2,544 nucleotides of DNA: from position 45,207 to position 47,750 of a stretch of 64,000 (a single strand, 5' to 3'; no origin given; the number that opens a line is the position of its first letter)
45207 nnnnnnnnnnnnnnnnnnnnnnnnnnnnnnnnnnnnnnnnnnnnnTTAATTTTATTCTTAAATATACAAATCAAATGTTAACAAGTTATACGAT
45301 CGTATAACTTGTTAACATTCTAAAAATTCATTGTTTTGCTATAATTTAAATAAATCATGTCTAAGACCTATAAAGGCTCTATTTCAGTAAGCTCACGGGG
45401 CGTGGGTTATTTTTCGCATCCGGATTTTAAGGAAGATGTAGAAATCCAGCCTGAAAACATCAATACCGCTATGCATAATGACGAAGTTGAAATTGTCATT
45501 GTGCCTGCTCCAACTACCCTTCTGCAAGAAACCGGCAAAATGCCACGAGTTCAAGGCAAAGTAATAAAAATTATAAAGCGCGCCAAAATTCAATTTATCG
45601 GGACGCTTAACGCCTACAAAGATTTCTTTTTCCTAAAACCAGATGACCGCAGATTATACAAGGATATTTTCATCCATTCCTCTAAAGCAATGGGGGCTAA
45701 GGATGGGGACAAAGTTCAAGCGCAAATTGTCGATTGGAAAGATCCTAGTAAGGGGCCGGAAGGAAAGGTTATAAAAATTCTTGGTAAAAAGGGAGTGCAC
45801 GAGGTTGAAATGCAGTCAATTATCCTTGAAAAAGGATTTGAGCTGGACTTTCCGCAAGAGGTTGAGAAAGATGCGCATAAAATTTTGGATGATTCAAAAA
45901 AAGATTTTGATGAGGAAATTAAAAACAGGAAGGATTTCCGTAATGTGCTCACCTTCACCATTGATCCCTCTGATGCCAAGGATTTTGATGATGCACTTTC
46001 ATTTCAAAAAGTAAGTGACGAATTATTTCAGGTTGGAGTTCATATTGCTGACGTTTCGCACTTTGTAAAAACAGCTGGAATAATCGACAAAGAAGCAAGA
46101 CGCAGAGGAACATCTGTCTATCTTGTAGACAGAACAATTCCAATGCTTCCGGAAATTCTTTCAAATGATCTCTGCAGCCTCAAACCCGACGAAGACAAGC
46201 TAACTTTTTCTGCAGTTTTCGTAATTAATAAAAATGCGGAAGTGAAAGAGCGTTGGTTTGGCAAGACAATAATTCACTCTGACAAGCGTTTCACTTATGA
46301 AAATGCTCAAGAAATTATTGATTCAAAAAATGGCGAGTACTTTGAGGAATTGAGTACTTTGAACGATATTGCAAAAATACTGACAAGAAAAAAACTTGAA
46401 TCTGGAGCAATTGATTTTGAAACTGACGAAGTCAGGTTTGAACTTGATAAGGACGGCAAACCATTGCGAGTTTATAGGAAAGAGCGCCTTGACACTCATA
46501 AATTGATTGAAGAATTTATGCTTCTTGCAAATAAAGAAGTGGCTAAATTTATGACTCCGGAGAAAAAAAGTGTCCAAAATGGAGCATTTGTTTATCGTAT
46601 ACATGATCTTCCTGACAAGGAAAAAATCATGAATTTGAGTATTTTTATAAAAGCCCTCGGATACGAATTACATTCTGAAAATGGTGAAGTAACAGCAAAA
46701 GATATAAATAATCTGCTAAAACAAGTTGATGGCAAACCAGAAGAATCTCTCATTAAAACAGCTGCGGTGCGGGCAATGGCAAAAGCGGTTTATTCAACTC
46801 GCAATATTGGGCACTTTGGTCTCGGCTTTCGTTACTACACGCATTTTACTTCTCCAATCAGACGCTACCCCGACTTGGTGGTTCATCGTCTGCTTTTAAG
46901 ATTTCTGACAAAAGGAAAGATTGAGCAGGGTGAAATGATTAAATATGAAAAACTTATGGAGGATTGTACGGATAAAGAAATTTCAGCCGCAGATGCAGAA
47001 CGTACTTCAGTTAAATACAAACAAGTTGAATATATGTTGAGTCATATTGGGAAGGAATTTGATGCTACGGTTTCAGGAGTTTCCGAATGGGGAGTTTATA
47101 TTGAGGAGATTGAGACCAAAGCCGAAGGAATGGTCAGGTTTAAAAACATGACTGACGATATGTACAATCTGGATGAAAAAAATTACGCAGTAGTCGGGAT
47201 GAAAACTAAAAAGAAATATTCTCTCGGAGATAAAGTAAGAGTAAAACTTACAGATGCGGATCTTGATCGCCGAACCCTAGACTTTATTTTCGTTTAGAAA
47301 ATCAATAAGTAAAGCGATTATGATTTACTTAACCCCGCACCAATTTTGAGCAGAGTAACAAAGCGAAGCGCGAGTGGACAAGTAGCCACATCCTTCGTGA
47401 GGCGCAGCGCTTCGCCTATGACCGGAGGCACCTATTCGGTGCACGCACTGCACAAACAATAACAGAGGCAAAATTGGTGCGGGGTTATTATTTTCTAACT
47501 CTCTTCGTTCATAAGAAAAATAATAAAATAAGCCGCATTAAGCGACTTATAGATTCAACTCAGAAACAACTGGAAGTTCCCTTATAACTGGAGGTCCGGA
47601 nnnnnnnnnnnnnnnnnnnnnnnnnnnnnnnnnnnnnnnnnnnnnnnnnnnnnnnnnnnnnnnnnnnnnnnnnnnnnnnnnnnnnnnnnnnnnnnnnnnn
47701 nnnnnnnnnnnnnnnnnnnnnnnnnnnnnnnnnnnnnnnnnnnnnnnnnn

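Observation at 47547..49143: Cas4-like Fe-S PD-(D/E)XK nuclease translationally coupled to a membrane protein, with no CRISPR-Cas context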

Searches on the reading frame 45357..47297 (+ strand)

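Call 90: search_protein_families(library=pfam, proteins=[window:45357-47297:+], max_evalue=0.00001)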
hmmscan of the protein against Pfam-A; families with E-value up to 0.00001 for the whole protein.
window:45357-47297:+ (646 aa): 6 families
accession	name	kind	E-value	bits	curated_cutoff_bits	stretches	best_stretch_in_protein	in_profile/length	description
PF00773.25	RNB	-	1.4e-109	366.7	29.3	1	191-518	1-325/326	RNB domain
PF17876.7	CSD2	-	2e-26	92.3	26.2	1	92-166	1-74/74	Cold shock domain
PF08206.17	OB_RNB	-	1.7e-14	53.7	24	1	88-141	7-58/58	Ribonuclease B OB domain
PF17849.7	OB_Dis3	-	4e-09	36.9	22.8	1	91-159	2-76/77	Dis3-like cold-shock domain 2 (CSD2)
PF18614.7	RNase_II_C_S1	-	2.3e-06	27.8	26.6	0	610-643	22-56/59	RNase II-type exonuclease C-terminal S1 domain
PF00575.29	S1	-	3.4e-06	27.8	22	0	564-642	4-70/74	S1 RNA binding domain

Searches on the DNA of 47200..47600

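Call 46: search_rna_families(source=window, start=47200, end=47600, threshold=evalue, max_evalue=10)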
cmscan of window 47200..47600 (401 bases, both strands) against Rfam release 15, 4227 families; matches with E-value up to 10: 2.
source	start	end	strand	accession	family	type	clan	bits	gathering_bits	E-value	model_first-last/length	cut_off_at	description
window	47472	47579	-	RF01243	snR33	Gene; snRNA; snoRNA; HACA-box;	CL00027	15.7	45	1.7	1-183/183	no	Small nucleolar RNA snR33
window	47268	47360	-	RF02176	SMAD5-AS1_4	Gene; lncRNA;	-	14.2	50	6.5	1-173/173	no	SMAD5 antisense RNA 1 conserved region 4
